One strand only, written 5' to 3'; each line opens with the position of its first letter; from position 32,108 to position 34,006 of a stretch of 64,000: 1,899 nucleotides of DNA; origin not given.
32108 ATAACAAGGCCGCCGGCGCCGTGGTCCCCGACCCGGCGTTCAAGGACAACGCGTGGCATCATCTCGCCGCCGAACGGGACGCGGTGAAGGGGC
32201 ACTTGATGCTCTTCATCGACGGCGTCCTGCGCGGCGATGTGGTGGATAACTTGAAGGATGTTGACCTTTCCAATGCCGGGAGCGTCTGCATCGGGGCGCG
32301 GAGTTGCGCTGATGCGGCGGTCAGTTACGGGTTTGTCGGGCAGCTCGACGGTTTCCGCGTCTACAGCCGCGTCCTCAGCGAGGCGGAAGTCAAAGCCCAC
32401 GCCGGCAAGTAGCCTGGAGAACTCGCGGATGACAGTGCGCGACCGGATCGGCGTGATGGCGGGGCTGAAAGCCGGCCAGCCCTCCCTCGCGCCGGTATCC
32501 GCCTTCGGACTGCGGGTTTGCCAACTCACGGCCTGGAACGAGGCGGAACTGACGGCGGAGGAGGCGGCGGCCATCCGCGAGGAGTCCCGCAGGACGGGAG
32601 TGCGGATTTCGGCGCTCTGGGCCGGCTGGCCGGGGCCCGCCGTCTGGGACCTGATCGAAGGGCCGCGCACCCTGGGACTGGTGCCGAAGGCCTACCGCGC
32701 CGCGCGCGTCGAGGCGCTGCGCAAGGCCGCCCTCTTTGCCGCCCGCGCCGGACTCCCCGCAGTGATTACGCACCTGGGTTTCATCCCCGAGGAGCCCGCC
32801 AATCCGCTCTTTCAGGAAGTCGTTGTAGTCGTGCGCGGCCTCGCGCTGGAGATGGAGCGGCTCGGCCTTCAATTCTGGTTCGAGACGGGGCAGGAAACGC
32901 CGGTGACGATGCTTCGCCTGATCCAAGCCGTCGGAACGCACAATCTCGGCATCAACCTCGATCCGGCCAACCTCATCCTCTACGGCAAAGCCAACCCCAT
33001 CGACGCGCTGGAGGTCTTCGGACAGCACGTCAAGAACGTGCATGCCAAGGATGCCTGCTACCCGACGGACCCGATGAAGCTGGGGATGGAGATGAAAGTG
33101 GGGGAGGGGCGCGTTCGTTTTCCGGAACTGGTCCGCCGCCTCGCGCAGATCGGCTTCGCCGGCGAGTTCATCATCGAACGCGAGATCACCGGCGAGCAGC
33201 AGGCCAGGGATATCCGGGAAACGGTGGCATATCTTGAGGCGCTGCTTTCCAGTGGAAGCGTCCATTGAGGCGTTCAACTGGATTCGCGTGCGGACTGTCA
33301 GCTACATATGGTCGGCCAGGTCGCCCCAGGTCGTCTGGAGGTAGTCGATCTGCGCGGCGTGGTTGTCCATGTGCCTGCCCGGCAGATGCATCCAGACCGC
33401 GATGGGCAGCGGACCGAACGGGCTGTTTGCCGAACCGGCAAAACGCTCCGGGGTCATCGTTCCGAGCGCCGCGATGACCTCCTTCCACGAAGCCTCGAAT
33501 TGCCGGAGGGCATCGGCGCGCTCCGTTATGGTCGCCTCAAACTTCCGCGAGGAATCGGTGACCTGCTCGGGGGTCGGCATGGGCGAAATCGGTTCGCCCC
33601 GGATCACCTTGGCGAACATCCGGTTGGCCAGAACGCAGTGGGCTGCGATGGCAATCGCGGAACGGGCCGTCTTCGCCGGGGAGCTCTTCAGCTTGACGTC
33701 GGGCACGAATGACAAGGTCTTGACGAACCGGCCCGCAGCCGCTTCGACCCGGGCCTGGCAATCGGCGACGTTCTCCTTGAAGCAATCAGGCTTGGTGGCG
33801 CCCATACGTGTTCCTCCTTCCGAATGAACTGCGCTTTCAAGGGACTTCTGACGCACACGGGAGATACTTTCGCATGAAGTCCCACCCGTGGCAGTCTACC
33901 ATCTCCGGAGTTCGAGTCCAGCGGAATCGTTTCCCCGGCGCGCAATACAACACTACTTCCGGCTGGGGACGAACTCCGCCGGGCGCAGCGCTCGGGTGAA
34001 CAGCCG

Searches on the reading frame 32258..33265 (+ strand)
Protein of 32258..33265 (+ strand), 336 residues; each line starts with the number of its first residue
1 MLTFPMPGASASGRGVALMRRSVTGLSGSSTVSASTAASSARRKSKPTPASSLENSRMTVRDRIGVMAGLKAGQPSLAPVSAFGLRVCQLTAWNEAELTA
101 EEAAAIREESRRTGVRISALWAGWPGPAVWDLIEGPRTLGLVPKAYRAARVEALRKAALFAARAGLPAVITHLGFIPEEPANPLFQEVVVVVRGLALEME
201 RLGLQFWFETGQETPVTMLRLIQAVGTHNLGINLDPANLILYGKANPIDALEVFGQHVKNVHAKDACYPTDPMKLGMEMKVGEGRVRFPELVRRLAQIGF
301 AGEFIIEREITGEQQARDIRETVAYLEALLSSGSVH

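Call 56: search_protein_families(library=pfam, proteins=[window:32258-33265:+], max_evalue=0.00001)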
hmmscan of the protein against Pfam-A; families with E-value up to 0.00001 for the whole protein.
window:32258-33265:+ (336 aa): 1 family
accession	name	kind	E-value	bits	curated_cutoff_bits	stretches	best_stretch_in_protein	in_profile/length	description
PF01261.30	AP_endonuc_2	-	5.2e-25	89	31.1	1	80-328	4-248/249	Xylose isomerase-like TIM barrel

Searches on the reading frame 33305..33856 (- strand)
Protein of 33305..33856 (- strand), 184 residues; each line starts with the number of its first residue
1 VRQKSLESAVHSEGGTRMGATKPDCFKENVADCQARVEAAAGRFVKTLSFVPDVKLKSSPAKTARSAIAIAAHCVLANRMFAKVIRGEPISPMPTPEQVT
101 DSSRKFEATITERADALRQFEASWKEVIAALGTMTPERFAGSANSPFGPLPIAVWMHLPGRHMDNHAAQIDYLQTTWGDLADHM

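Call 56: search_protein_families(library=pfam, proteins=[window:33305-33856:-], max_evalue=0.00001)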
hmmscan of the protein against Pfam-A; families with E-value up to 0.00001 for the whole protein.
window:33305-33856:- (184 aa): 1 family
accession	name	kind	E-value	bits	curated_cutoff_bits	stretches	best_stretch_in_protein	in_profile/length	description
PF12867.12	DinB_2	-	8.2e-11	42.9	24.8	1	38-170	3-128/128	DinB superfamily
